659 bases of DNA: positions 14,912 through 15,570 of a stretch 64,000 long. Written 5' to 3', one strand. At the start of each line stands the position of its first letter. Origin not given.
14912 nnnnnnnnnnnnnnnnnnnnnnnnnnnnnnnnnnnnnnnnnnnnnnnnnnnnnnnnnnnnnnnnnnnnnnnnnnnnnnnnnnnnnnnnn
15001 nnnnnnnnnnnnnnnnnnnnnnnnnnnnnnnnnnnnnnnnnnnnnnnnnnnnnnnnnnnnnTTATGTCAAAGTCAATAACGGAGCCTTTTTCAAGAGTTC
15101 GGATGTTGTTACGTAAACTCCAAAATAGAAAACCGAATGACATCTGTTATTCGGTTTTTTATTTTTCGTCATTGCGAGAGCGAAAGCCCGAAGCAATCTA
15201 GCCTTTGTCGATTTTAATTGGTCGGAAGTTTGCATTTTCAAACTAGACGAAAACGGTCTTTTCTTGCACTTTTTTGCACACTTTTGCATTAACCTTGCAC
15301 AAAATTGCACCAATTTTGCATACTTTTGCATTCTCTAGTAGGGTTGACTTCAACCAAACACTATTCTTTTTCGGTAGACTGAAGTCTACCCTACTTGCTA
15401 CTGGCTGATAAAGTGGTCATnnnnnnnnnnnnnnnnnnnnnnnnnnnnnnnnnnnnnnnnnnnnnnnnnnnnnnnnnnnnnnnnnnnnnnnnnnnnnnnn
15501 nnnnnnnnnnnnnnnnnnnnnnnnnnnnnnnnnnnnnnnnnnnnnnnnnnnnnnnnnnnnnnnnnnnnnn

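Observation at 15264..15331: Seven TTGCA motifs phased with the DNA helical repeat, present twice (second array 16526-16593)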

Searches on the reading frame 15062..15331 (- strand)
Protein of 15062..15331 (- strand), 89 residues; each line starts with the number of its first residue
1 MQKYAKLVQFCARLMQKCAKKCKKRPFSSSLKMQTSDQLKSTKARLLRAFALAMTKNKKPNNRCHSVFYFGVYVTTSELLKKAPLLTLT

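Call 68: find_homologous_proteins(query=window:15062-15331:-, max_evalue=1)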
Query window:15062-15331:- (89 aa): 2 proteins with E <= 1 among 3 candidates.
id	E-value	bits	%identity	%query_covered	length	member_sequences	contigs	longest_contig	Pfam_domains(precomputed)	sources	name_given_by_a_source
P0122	4.9e-17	79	85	58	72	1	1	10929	-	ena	-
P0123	4.8e-15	73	72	65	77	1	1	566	-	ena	-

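Call 69: find_encoding_contigs(protein=P0122, flank=10000, max_places=5)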
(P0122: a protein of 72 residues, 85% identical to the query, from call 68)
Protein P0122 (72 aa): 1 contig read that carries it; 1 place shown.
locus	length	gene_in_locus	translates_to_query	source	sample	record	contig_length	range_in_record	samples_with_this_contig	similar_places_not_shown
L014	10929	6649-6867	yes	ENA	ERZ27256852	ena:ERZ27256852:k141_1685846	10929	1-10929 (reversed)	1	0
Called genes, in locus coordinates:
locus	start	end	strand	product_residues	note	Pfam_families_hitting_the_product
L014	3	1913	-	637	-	?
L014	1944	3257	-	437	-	PF00375:SDF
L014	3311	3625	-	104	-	PF00893:Multi_Drug_Res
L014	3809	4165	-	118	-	-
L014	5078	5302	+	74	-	-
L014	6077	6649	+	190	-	-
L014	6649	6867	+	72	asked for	-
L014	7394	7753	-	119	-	-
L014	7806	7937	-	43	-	-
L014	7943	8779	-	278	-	PF01145:Band_7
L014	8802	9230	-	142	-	PF01957:NfeD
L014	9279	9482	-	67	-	PF08984:DUF1858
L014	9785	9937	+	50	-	-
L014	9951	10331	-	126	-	-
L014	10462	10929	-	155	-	?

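Call 70: find_encoding_contigs(protein=P0123, flank=10000, max_places=5)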
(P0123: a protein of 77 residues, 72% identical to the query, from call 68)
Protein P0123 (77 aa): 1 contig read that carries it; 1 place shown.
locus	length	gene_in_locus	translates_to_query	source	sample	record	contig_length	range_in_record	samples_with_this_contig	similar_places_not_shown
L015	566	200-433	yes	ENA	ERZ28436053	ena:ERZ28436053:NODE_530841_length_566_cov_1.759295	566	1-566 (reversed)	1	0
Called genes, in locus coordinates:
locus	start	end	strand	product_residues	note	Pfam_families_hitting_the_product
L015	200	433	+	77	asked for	-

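Call 81: search_protein_families(library=pfam, proteins=[L014:3-1913:-, L014:3809-4165:-, L014:5078-5302:+, L014:6077-6649:+, L014:7394-7753:-], max_evalue=0.01)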
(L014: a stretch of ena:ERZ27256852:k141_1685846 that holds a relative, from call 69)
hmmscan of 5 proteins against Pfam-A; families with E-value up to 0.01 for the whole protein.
L014:3-1913:- (637 aa): 5 families
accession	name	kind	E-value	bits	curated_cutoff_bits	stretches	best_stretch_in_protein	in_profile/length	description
PF00133.28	tRNA-synt_1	-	6.9e-142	473.5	22.7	1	27-637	2-401/414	tRNA synthetases class I (I, L, M and V)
PF09334.17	tRNA-synt_1g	-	1.8e-27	96.6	20.1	3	60-201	10-136/391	tRNA synthetases class I (M)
PF01406.26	tRNA-synt_1e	-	1.5e-08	34.8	27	1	564-636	207-278/301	tRNA synthetases class I (C) catalytic domain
PF01921.24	tRNA-synt_1f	-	2.8e-05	23.7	27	1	522-636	200-307/360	tRNA synthetases class I (K)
PF13603.12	tRNA-synt_1_2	-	0.00048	20.1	25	1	308-357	88-137/185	Leucyl-tRNA synthetase, editing domain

L014:3809-4165:- (118 aa): 0 families

L014:5078-5302:+ (74 aa): 0 families

L014:6077-6649:+ (190 aa): 0 families

L014:7394-7753:- (119 aa): 0 families

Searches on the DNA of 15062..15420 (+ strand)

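Call 12: search_dna_similar(query=window:15140-15420:+, collection=plasmids, mode=distant, max_evalue=0.01)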
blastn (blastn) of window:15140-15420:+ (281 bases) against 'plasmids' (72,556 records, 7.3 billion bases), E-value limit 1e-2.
Records with a match: 1; places in all: 1; records where one place covers at least 80% of the query: 0.
Best place of each record, by identity: 90-95% 1.
By first word of the organism name: Escherichia 1.
By predicted mobility (MOB-suite, as given by PLSDB): non-mobilizable 1.
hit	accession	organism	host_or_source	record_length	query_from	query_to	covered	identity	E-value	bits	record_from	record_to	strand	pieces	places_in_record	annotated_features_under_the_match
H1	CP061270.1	Escherichia coli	Sheep,cell culture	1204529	132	164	12%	93.9%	6e-3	48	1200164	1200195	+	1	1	none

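Call 13: search_dna_similar(query=window:15140-15420:+, collection=phages, mode=distant, max_evalue=0.01)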
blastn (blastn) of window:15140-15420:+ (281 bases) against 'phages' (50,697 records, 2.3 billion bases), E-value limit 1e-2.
No match.
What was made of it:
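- There were no matches in the plasmid or phage collections (calls 12, 13).
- Tried and rejected: Plasmid and phage collections with the 281-bp element gave nothing relevant (calls 12, 13).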

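Call 84: search_dna_similar(query=L014:5560-5700:-, collection=plasmids, mode=distant, max_evalue=1, max_rows=10)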
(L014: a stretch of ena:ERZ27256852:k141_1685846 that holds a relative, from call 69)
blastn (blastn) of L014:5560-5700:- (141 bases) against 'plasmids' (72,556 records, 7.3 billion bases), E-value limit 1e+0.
Records with a match: 7; places in all: 7; records where one place covers at least 80% of the query: 0.
Best place of each record, by identity: 90-95% 2; 80-90% 5.
By first word of the organism name: Methylocystis 2; Novosphingobium 2; Methylosinus 2; Rhodoferax 1.
By predicted mobility (MOB-suite, as given by PLSDB): non-mobilizable 4; mobilizable 2; conjugative 1.
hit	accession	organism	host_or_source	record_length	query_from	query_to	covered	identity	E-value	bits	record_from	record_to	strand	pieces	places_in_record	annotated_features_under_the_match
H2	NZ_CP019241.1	Rhodoferax antarcticus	Whole organism,environment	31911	35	74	28%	85.0%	1e-1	43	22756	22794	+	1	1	none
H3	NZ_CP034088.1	Methylocystis rosea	cell culture,groundwater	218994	41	75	25%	91.9%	9e-3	47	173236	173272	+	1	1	none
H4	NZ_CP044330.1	Methylocystis rosea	-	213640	41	75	25%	91.9%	9e-3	47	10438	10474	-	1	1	none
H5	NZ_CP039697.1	Novosphingobium sp. EMRT-2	cell,freshwater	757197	39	75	26%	86.8%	1e-1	44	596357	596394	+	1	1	none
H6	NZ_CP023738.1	Methylosinus trichosporium OB3b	isolate,soil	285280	40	75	26%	89.2%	9e-3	46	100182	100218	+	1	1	none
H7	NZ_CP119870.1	Methylosinus trichosporium OB3b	Whole Organism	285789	40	75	26%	89.2%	9e-3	46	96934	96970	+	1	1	none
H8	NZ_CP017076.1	Novosphingobium resinovorum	single cell,soil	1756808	41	75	25%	86.8%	4e-1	41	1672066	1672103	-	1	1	none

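Call 86: get_annotated_region(hit=H3, flank=1500)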
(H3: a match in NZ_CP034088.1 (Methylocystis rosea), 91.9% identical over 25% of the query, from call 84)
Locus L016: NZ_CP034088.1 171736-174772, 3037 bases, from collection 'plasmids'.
description: Methylocystis rosea strain GW6 plasmid pGW6_2, complete sequence
organism: Methylocystis rosea (NCBI taxid 173366)
taxonomy: Bacteria; Pseudomonadota; Alphaproteobacteria; Hyphomicrobiales; Methylocystaceae; Methylocystis; Methylocystis rosea
host: -; source: cell culture,groundwater; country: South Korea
typing (MOB-suite, as given by PLSDB): mobilizable; relaxase MOBP
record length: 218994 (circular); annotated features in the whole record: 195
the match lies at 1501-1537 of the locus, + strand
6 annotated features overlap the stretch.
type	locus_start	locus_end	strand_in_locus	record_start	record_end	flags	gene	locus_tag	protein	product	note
CDS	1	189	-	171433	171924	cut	-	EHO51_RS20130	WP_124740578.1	hypothetical protein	-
CDS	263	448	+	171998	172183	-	-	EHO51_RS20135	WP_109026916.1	hypothetical protein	-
CDS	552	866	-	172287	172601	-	-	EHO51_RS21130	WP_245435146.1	hypothetical protein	-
CDS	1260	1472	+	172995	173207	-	-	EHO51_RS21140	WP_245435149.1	hypothetical protein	-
CDS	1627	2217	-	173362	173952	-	-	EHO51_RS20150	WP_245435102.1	hypothetical protein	-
CDS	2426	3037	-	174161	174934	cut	amoC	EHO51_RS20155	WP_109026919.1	bacterial ammonia monooxygenase, subunit AmoC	-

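Call 87: get_annotated_region(hit=H6, flank=1500)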
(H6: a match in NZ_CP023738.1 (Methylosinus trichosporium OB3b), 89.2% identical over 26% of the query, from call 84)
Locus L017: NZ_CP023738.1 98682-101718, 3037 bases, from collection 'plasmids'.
description: Methylosinus trichosporium OB3b plasmid pOB3b1, complete sequence
organism: Methylosinus trichosporium OB3b (NCBI taxid 595536)
taxonomy: Bacteria; Pseudomonadota; Alphaproteobacteria; Hyphomicrobiales; Methylocystaceae; Methylosinus; Methylosinus trichosporium; Methylosinus trichosporium OB3b
host: -; source: isolate,soil; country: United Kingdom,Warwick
typing (MOB-suite, as given by PLSDB): non-mobilizable
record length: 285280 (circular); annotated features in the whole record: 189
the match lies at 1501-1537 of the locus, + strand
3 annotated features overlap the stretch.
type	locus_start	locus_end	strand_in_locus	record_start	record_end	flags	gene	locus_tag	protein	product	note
CDS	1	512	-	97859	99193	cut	-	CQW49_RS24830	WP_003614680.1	cytochrome P450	-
CDS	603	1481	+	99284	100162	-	-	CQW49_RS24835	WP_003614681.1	class I SAM-dependent methyltransferase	-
CDS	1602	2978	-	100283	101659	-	-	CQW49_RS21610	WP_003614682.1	PfaD family polyunsaturated fatty acid/polyketide biosynthesis protein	-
